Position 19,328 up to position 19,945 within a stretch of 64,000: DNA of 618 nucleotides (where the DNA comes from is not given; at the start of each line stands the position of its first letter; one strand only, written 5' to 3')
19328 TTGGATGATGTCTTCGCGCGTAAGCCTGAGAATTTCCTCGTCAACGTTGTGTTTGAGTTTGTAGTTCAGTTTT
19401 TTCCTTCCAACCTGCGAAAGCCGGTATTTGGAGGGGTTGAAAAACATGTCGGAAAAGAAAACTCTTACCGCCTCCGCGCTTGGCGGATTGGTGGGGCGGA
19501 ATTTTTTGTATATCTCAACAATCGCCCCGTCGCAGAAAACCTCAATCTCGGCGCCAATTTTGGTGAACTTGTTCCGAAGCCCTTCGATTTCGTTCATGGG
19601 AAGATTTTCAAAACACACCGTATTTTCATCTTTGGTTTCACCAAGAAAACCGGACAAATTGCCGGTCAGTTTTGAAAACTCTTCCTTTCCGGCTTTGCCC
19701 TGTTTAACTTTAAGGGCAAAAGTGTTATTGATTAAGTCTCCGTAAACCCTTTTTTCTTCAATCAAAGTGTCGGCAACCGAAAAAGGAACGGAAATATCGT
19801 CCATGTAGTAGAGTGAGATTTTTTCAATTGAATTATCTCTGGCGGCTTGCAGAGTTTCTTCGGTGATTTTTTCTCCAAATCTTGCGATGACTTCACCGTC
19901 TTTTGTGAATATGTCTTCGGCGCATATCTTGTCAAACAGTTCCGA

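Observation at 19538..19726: Ribosomal L7/L12 C-terminal-domain-like module inserted in RpoB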

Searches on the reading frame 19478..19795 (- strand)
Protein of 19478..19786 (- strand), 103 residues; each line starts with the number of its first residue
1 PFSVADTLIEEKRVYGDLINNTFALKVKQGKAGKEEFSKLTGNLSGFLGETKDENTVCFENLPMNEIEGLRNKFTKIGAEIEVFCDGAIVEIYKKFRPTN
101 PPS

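Call 4: search_protein_families(library=pfam, proteins=[window:19478-19786:-], max_evalue=10)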
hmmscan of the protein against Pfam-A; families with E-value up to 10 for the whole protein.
window:19478-19786:- (103 aa): 1 family
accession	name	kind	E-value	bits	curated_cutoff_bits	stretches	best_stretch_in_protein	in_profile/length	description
PF11686.13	DUF3283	-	0.077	13.4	25.8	1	23-44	22-43/61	Protein of unknown function (DUF3283)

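Call 7: find_homologous_proteins(query=window:19502-19795:-, max_evalue=0.001)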
Query seq(98 aa): 2 candidates shared short words with the query, none scored E <= 0.001.

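Call 17: predict_structure(protein=window:19478-19786:-)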
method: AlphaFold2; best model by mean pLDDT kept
length: 103 residues; sequences in the alignment: 1
mean_pLDDT: 61.0   pTM: 0.48
mean pLDDT of the five models: 61.0, 58.3, 55.2, 53.4, 52.8
residues with pLDDT >= 90: 0; 70-90: 45; 50-70: 24; < 50: 34
segments of 3 or more residues with pLDDT < 50: 1-19, 87-89, 94-103
pLDDT, mean of each block of 10 residues (from residue 1): 40 43 68 75 71 71 74 73 58 43 40
secondary structure, 60 per line:
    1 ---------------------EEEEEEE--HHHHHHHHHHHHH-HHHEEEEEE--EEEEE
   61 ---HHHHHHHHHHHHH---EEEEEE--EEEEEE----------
elements in order: E22-28 H31-43 E48-53 E56-60 H64-76 E80-85 E88-93

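Call 20: fold_search(model_id=the predicted structure, library=pdb)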
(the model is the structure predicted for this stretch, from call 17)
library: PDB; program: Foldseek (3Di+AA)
matches with E <= 10: 853; with E <= 0.001: 0
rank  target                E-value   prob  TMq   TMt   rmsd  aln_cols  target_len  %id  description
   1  8k25_A                7.5e-03  1.00  0.48  0.58   7.4        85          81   14  Structure of Cas1-Cas2-dsDNA complex (released 2024-07-17)
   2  7cr8_E                2.8e-02  0.93  0.42  0.45  14.4        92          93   16  Synechocystis Cas1-Cas2-prespacerL complex (released 2021-03-31)
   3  7vxr_B                3.6e-02  0.99  0.47  0.55   8.5        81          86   10  Crystal structure of BPSL1038 from Burkholderia pseudomallei (released 2023-08-16)
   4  7mi4_E                3.6e-02  0.96  0.45  0.48  14.4        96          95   12  Symmetrical PAM-PAM prespacer bound Cas4/Cas1/Cas2 complex (released 2021-11-17)
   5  8k26_A                4.1e-02  0.97  0.47  0.55   7.7        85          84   12  Structure of Cas1-Cas2 complex (released 2024-07-17)
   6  2gjf_MODEL_1_A        4.1e-02  0.96  0.44  0.57   3.8        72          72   12  NMR structure of the computationally designed procarboxypeptidase-A (1AYE) domain (released 2007-01-16)
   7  7mid_D                4.1e-02  0.95  0.45  0.50   9.6        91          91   13  Sub-complex of Cas4-Cas1-Cas2 bound PAM containing DNA (released 2021-11-17)
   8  7f84_A                5.0e-02  0.92  0.43  0.48   8.3        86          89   13  Crystal structure of CRISPR-associated Cas2c of Leptospira interrogans (released 2022-07-06)
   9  4es2                  5.3e-02  0.95  0.46  0.54   8.9        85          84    9  Double-stranded Endonuclease Activity in B. halodurans Clustered Regularly Interspaced Short Palindromic Repeats (CRISPR (released 2012-08-22)
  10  6k2e_B                5.6e-02  0.93  0.44  0.51  12.1        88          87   11  Crystal structure of cas2 (released 2020-05-20)
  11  3tj8_B                5.6e-02  0.87  0.41  0.31  10.8        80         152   11  Crystal structure of Helicobacter pylori UreE bound to Ni2+ (released 2011-11-02)
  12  9p1d_A                6.0e-02  0.92  0.44  0.05   7.6       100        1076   13  Cas1-Cas2/3 integrase bound to foreign dsDNA fragment (released 2025-10-22)
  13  2mk4_MODEL_1_A        6.4e-02  0.66  0.36  0.30  14.8        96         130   17  Solution structure of ORF2 (released 2015-03-25)
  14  2e29_MODEL_1_A        6.8e-02  0.80  0.39  0.42   6.5        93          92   20  Solution structure of the GUCT domain from human ATP-dependent RNA helicase DDX50, DEAD box protein 50 (released 2007-05-15)
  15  7lmx_C                7.3e-02  0.96  0.45  0.58   3.4        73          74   12  A HIGHLY SPECIFIC INHIBITOR OF INTEGRIN ALPHA-V BETA-6 WITH A DISULFIDE (released 2022-08-10)
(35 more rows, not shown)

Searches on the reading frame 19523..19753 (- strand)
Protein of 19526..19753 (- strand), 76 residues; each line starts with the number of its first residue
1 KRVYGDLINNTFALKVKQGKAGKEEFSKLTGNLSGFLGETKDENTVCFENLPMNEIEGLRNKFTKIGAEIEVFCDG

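Call 12: find_related_loci(query=window:19526-19750:-, collection=genome_contigs, flank=6000)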
Query seq(75 aa) (75 aa) in genome_contigs; peptide patterns used: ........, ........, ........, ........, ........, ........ (x = any residue, [..] = any of these).
284 stretches matched a pattern, but none encodes a relative of the query by tblastn (E <= 1e-3).

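Call 15: search_solved_structures(query=window:19526-19753:-, max_evalue=10, show_alignments=3)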
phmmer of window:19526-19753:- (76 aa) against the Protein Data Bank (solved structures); distinct sequences matched with E-value up to 10: 0.

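Call 21: search_protein_representatives(protein=window:19526-19753:-)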
Query: 76 residues. Proteins with E-value up to 0.001 (for the whole library): 0; up to 1e-10: 0; up to 1e-30: 0. The best 0 are listed.

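Call 24: find_related_loci(query=window:19526-19750:-, collection=metagenome_contigs, flank=6000)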
Query seq(75 aa) (75 aa) in metagenome_contigs; peptide patterns used: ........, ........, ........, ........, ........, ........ (x = any residue, [..] = any of these).
347 stretches matched a pattern, but none encodes a relative of the query by tblastn (E <= 1e-3).

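Call 32: find_related_loci(query=A2, collection=metagenome_contigs, flank=6000)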
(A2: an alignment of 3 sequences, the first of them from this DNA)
Query A2 (77 aa) in metagenome_contigs; peptide patterns used: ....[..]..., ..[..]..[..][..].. (x = any residue, [..] = any of these).
285 stretches matched a pattern, but none encodes a relative of the query by tblastn (E <= 1e-3).

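Call 33: search_solved_structures(query=A2, max_evalue=10, show_alignments=3)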
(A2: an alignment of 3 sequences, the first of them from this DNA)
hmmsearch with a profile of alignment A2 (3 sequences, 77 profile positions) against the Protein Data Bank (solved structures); distinct sequences matched with E-value up to 10: 2.
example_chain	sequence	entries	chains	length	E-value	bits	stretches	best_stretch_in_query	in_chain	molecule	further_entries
2nrt_A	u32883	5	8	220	0.072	16.8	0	27-52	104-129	UvrABC system protein C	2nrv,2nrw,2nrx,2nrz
4v6f_DI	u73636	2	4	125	1.3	12.8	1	12-71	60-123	50S ribosomal protein L7/L12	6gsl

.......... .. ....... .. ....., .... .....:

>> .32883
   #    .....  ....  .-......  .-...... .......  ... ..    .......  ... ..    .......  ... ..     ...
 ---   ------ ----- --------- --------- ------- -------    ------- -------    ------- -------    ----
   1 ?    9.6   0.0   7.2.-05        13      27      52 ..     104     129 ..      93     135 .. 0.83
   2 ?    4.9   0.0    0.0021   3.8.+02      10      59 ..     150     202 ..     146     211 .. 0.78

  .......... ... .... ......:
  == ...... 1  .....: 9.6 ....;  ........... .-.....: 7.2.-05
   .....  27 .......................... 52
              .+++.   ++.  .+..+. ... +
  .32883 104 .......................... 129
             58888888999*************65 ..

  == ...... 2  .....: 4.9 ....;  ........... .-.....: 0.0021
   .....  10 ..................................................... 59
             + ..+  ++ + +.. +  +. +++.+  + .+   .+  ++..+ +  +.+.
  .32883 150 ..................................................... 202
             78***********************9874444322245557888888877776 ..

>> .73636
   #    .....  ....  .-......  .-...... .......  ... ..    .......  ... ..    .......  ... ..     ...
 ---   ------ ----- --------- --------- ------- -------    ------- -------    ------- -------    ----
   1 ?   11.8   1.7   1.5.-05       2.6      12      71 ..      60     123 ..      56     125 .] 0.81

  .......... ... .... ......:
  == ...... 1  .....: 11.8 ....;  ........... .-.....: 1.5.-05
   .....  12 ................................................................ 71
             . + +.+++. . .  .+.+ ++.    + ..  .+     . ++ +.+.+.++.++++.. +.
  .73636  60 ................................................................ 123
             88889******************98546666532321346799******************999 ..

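Call 46: predict_structure(protein=window:19523-19738:-)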
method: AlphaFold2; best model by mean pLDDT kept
length: 72 residues; sequences in the alignment: 1
mean_pLDDT: 79.4   pTM: 0.59
mean pLDDT of the five models: 79.4, 71.4, 65.9, 64.7, 63.5
residues with pLDDT >= 90: 0; 70-90: 63; 50-70: 5; < 50: 4
segments of 3 or more residues with pLDDT < 50: 1-3
pLDDT, mean of each block of 10 residues (from residue 1): 66 81 84 83 82 86 81 48
secondary structure, 60 per line:
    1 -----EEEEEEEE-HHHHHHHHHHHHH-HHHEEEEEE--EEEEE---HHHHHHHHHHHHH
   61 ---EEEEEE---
elements in order: E6-13 H15-27 E32-37 E40-44 H48-60 E64-69

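Call 49: fold_search(model_id=the predicted structure, library=pdb)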
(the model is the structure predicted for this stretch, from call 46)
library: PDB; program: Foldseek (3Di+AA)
matches with E <= 10: 1097; with E <= 0.001: 0
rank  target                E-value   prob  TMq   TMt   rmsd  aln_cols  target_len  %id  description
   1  4rjv_A                1.8e-02  0.99  0.58  0.52   3.8        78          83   12  Crystal Structure of a De Novo Designed Ferredoxin Fold, Northeast Structural Genomics Consortium (NESG) Target OR461 (released 2014-10-22)
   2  9qup_A                2.0e-02  0.97  0.52  0.29   4.2        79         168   15  Tb(III)-bound de novo protein scaffold TFD-EE MPNN (released 2025-11-19)
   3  4qr0_A                2.2e-02  0.99  0.58  0.52   3.6        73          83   11  Crystal structure of Streptococcus pyogenes Cas2 at pH 5.6 (released 2014-11-26)
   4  5h1o_A                2.4e-02  0.98  0.54  0.47   3.7        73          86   10  CRISPR-associated protein (released 2017-10-18)
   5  1zpw                  2.7e-02  1.00  0.66  0.59   2.7        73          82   12  Crystal structure of a hypothetical protein TT1823 from Thermus thermophilus (released 2005-11-18)
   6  7lmx_A                2.7e-02  0.98  0.56  0.54   3.6        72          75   12  A HIGHLY SPECIFIC INHIBITOR OF INTEGRIN ALPHA-V BETA-6 WITH A DISULFIDE (released 2022-08-10)
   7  3cjk_A                2.7e-02  0.97  0.50  0.52   3.9        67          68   16  Crystal structure of the adduct HAH1-Cd(II)-MNK1. (released 2008-12-30)
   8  7lmx_B                2.7e-02  0.96  0.50  0.50   4.2        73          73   14  A HIGHLY SPECIFIC INHIBITOR OF INTEGRIN ALPHA-V BETA-6 WITH A DISULFIDE (released 2022-08-10)
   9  7vxr_B                3.1e-02  1.00  0.65  0.56   2.9        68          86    7  Crystal structure of BPSL1038 from Burkholderia pseudomallei (released 2023-08-16)
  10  2nzc_A                3.1e-02  0.98  0.56  0.51   5.2        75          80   15  The structure of uncharacterized protein TM1266 from Thermotoga maritima. (released 2006-12-19)
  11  4qr0_B                3.3e-02  0.98  0.54  0.49   3.7        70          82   10  Crystal structure of Streptococcus pyogenes Cas2 at pH 5.6 (released 2014-11-26)
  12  7pjz_x                3.3e-02  0.98  0.52  0.08   3.9        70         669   17  Structure of the 70S-EF-G-GDP ribosome complex with tRNAs in chimeric state 2 (CHI2-EF-G-GDP) (released 2021-10-20)
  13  3wqb_B                3.3e-02  0.82  0.42  0.34   5.3        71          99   14  Crystal structure of aeromonas sobria serine protease (ASP) and the chaperone (ORF2) complex (released 2015-03-25)
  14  5h1o_B                3.8e-02  0.99  0.61  0.55   3.2        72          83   12  CRISPR-associated protein (released 2017-10-18)
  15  4es2                  3.8e-02  0.98  0.54  0.48   3.8        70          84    7  Double-stranded Endonuclease Activity in B. halodurans Clustered Regularly Interspaced Short Palindromic Repeats (CRISPR (released 2012-08-22)
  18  5h7l_B                4.0e-02  0.97  0.52  0.08   3.4        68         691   20  Complex of Elongation factor 2-50S ribosomal protein L12 (released 2018-02-21)
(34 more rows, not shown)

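Call 50: search_protein_families(library=pfam, alignment_id=A2, max_evalue=10)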
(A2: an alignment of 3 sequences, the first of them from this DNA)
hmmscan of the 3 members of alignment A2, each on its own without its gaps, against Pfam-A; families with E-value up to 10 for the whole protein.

A. member 1, seq(77 aa): 1 family
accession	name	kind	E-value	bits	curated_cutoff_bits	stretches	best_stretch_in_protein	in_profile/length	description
PF11686.13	DUF3283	-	0.052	13.9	25.8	1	13-33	23-43/61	Protein of unknown function (DUF3283)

B. families by the number of members that match (of 3 scanned): 3 families
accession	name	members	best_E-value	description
PF11686.13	DUF3283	1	0.052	Protein of unknown function (DUF3283)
PF02331.20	P35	1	0.077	Apoptosis preventing protein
PF00542.24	Ribosomal_L12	1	0.092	Ribosomal protein L7/L12 C-terminal domain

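Call 64: find_homologous_proteins(query=A2, max_evalue=0.01)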
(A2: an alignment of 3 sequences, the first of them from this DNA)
Query A2 (3 sequences): 18 candidates shared short words with the query, none scored E <= 0.01.
